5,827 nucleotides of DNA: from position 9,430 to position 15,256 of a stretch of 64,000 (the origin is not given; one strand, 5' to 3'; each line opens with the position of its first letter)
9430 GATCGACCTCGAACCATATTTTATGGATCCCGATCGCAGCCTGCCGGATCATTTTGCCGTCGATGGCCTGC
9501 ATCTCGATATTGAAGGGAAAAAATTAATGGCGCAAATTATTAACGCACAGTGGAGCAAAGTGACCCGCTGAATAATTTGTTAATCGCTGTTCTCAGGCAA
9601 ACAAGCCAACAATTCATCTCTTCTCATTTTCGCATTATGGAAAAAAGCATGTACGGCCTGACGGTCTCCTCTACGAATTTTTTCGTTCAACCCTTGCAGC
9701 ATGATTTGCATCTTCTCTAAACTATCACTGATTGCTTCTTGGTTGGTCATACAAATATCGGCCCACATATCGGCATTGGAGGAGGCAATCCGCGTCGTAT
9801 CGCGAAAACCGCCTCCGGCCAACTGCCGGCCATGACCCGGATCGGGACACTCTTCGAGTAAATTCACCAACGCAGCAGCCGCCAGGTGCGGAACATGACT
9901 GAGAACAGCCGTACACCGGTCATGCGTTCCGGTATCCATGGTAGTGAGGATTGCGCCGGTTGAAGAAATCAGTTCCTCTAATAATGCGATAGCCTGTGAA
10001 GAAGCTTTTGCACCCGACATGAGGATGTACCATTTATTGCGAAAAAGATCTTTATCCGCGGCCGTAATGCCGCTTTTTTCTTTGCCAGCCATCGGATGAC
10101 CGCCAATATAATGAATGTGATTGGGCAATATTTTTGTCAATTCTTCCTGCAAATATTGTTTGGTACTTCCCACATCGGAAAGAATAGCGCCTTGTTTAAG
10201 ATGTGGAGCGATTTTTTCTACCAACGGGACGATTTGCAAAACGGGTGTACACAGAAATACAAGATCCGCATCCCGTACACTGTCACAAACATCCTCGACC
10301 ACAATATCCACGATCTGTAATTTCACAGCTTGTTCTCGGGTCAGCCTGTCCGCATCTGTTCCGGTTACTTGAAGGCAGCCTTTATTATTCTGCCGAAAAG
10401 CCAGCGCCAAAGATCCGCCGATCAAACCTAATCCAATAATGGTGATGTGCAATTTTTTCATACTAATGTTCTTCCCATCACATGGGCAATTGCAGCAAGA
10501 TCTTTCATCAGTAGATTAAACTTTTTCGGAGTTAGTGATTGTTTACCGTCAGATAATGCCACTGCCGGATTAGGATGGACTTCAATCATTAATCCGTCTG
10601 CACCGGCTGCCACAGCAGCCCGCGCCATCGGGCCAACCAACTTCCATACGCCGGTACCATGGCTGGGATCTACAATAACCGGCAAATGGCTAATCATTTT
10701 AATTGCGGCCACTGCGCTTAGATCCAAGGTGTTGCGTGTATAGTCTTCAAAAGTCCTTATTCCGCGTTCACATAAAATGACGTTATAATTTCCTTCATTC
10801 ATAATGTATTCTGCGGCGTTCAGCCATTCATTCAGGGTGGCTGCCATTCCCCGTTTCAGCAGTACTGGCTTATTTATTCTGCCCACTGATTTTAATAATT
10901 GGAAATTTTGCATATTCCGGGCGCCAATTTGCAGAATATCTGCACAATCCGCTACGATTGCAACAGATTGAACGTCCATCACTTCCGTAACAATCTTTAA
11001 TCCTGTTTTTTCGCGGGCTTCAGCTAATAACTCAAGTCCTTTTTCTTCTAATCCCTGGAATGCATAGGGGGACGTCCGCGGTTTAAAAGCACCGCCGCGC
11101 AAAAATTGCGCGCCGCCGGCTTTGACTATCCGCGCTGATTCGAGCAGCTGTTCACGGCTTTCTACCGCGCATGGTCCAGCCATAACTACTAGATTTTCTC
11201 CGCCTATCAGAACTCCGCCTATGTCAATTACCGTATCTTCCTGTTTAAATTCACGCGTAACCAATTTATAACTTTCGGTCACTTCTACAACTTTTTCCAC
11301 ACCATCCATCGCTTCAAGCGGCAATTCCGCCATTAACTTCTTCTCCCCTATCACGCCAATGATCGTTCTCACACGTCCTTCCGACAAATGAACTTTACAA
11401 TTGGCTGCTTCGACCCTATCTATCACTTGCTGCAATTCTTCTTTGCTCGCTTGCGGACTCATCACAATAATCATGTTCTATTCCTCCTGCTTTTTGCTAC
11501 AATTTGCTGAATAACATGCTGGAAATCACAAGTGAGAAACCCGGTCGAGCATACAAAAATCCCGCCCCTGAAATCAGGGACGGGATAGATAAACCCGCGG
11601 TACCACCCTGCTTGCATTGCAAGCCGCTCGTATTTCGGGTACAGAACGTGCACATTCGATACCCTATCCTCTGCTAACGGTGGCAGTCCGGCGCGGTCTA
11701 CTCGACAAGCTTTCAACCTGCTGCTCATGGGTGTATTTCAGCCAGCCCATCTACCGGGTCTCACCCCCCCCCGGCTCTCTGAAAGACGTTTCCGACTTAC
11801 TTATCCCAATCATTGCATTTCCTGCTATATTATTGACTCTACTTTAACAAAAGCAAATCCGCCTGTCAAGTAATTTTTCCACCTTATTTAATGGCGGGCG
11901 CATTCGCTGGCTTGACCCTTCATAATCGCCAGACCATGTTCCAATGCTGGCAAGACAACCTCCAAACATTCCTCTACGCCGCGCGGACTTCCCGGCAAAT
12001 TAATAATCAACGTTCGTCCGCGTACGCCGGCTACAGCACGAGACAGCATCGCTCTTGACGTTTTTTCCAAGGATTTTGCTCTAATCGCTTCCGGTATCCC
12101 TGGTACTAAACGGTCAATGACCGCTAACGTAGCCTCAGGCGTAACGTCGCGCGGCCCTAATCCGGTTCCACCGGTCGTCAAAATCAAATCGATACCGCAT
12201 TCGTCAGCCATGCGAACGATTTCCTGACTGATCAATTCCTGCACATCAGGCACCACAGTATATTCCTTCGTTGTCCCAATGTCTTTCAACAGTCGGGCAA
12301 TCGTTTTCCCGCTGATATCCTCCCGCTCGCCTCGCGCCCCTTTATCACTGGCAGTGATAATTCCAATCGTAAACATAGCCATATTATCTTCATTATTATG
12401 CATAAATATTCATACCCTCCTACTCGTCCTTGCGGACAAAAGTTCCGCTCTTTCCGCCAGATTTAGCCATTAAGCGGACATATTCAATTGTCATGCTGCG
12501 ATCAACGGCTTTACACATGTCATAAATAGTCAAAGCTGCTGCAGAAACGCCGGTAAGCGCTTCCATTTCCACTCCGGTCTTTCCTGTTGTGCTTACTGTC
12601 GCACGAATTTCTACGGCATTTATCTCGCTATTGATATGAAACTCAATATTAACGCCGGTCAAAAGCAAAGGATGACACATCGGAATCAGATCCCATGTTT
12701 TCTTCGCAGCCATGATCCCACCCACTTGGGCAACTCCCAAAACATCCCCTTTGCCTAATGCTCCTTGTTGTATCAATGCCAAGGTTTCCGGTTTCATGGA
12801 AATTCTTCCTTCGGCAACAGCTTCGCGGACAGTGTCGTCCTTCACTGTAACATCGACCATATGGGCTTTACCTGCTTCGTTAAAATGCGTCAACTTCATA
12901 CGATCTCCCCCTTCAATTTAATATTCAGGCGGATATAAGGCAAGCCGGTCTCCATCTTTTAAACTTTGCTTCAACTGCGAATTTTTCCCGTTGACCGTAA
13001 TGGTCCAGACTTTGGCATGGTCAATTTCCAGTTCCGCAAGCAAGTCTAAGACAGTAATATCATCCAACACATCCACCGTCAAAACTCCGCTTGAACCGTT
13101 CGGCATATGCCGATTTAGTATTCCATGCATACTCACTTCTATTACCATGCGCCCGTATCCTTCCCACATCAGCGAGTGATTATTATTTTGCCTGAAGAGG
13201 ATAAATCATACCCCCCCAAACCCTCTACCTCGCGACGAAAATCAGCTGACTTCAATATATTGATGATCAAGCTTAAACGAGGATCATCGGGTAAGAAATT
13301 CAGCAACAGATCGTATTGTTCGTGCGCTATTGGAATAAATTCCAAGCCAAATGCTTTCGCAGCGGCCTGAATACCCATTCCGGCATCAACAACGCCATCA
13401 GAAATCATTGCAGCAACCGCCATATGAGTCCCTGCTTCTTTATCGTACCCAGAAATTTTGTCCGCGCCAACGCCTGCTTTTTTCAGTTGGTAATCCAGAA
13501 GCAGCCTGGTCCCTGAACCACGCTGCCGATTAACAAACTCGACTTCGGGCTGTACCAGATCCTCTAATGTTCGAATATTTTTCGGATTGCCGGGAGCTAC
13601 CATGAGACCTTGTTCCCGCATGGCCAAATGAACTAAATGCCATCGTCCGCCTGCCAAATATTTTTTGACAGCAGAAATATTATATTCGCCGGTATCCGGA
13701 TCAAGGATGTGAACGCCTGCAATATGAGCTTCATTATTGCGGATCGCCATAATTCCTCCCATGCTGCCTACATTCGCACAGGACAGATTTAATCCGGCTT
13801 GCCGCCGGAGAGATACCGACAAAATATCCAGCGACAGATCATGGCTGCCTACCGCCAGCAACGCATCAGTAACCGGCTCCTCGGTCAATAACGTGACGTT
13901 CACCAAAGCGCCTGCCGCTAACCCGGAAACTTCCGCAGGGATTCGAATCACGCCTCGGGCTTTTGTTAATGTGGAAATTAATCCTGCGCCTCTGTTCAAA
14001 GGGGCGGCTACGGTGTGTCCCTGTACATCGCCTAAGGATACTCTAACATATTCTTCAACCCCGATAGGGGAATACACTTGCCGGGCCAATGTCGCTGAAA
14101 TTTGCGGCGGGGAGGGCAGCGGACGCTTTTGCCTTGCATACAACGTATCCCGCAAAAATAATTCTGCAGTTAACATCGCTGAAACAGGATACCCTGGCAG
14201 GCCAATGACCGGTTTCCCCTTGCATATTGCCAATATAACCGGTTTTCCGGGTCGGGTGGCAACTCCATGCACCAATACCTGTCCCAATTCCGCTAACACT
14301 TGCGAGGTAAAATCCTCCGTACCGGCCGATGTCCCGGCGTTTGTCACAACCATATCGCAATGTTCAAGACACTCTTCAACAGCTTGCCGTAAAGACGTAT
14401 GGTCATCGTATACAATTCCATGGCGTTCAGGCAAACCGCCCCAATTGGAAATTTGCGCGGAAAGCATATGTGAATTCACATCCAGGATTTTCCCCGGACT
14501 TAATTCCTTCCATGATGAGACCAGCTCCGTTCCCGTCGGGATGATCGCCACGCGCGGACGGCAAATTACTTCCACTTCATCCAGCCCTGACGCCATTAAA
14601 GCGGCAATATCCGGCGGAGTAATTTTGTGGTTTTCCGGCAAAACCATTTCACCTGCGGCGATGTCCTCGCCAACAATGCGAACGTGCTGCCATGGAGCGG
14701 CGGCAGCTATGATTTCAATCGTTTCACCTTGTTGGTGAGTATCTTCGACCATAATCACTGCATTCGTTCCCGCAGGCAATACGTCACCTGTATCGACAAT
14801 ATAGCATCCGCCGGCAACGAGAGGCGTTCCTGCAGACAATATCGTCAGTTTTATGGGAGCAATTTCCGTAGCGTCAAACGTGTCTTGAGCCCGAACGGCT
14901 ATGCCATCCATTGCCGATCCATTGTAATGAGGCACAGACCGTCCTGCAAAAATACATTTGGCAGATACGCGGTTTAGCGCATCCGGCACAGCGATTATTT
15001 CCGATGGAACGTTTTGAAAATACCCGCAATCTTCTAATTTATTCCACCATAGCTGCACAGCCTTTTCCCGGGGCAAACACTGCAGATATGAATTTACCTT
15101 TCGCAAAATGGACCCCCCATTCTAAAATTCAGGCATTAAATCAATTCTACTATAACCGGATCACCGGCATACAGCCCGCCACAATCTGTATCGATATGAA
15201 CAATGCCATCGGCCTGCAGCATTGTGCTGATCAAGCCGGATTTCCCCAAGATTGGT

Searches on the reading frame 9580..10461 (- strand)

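Call 51: search_protein_families(library=pfam, proteins=[window:9580-10461:-], max_evalue=0.00001)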
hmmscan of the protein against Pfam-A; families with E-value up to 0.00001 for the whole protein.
window:9580-10461:- (293 aa): 4 families
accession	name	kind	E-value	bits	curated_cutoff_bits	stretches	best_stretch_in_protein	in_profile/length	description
PF02153.23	PDH_N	-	1.1e-38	132.6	26.5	1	20-171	3-151/154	Prephenate dehydrogenase, nucleotide-binding domain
PF20463.3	PDH_C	-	7.5e-23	81.2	22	1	178-274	3-100/102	Prephenate dehydrogenase, dimerization domain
PF03807.23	F420_oxidored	-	3.2e-07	31.3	21.6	1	6-95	2-89/94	NADP oxidoreductase coenzyme F420-dependent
PF03446.21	NAD_binding_2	-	1.8e-06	28.5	21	1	6-128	2-123/161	NAD binding domain of 6-phosphogluconate dehydrogenase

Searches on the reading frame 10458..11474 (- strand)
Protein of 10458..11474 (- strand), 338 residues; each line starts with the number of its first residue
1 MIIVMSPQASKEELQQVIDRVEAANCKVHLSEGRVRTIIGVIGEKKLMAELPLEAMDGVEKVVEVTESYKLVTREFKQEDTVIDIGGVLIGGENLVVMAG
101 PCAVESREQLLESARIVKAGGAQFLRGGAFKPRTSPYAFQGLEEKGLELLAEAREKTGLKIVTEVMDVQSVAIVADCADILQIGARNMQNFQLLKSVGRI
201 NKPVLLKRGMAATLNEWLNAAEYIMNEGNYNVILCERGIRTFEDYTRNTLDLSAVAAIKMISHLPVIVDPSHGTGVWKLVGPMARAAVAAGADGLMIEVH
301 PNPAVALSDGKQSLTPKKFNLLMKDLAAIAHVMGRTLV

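Call 51: search_protein_families(library=pfam, proteins=[window:10458-11474:-], max_evalue=0.00001)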
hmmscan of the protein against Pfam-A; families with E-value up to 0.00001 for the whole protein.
window:10458-11474:- (338 aa): 3 families
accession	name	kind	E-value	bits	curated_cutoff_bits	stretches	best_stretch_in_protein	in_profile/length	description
PF00793.26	DAHP_synth_1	-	2.2e-83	279.7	25.5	1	83-324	4-262/270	DAHP synthetase I family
PF18152.6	DAHP_snth_FXD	-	1.2e-22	79.9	27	1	1-67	1-67/67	DAHP synthase ferredoxin-like domain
PF03102.20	NeuB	-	4.3e-12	46.4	22.1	1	142-335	53-238/241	NeuB family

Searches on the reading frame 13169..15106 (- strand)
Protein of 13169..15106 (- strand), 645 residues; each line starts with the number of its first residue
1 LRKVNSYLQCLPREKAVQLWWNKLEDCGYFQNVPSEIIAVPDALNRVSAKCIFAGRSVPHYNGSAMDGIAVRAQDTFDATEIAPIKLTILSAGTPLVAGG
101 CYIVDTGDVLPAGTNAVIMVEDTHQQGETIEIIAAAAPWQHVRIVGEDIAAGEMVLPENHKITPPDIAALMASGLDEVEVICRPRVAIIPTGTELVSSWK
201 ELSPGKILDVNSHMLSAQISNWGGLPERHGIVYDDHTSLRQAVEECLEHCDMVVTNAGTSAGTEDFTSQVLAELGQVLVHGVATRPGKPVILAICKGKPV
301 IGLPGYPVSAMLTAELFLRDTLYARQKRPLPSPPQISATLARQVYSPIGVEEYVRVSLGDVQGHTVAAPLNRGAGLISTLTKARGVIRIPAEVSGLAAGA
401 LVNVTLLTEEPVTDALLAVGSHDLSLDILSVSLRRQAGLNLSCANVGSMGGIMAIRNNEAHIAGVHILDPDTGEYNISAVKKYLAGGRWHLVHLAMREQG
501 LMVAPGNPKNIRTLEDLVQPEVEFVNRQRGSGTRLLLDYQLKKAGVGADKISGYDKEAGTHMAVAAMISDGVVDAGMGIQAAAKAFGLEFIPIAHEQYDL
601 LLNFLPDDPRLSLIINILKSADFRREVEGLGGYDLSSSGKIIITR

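Call 39: search_protein_families(library=pfam, proteins=[window:13169-15106:-], max_evalue=0.000001)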
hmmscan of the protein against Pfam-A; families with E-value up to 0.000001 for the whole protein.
window:13169-15106:- (645 aa): 4 families
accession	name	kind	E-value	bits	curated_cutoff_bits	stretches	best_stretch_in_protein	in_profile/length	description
PF12727.12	PBP_like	-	3.5e-71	238.8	27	1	434-616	5-190/193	PBP superfamily domain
PF03453.22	MoeA_N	-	1.7e-37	129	30.8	1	33-174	18-160/160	MoeA N-terminal region (domain I and II)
PF00994.29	MoCF_biosynth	-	7.3e-30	104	26.6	1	187-322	1-142/144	Probable molybdopterin binding domain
PF03454.20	MoeA_C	-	1.3e-11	45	22.1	1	338-407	2-72/72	MoeA C-terminal region (domain IV)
